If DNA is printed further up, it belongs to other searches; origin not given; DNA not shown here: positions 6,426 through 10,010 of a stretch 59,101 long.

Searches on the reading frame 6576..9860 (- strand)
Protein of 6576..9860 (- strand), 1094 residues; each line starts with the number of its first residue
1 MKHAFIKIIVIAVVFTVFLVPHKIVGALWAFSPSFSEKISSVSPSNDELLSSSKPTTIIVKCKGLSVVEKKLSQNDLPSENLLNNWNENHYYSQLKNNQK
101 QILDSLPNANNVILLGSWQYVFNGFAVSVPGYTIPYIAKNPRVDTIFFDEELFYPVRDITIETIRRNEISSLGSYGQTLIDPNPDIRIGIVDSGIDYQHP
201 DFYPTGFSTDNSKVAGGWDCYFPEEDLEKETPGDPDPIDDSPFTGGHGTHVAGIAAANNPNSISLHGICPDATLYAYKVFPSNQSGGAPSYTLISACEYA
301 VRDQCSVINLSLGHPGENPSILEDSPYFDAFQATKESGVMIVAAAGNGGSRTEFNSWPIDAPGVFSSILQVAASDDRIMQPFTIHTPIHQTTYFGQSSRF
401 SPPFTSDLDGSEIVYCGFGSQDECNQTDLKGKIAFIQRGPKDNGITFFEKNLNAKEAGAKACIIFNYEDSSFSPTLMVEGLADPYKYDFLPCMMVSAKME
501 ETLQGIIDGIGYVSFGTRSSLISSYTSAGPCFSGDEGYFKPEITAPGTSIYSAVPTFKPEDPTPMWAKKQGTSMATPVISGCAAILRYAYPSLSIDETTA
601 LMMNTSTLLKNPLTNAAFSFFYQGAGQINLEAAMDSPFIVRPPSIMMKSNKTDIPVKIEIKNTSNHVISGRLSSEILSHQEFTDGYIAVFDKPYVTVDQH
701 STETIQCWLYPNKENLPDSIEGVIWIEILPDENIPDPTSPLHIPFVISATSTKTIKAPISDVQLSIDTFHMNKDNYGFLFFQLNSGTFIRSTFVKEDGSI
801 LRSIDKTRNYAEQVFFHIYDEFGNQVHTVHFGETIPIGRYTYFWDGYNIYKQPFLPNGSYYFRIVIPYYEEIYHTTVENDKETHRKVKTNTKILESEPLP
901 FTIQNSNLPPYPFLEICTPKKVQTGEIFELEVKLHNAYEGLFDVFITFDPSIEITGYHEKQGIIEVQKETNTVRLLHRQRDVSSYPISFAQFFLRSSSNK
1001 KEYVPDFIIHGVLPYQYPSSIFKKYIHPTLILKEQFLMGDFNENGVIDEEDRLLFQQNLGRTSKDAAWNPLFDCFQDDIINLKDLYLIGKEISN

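Call 27: search_protein_families(library=pfam, proteins=[window:6576-9860:-], max_evalue=0.0001)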
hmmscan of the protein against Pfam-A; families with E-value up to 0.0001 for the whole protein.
window:6576-9860:- (1094 aa): 3 families
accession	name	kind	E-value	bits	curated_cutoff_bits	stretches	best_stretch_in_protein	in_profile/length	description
PF00082.27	Peptidase_S8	-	7.6e-53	180.1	21.8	1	186-615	4-282/288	Subtilase family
PF02225.27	PA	-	4.6e-10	39.9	23.9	1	420-498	9-90/95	PA domain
PF13860.13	FlgD_ig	-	1.1e-05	25.8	27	1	809-864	20-73/79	FlgD Ig-like domain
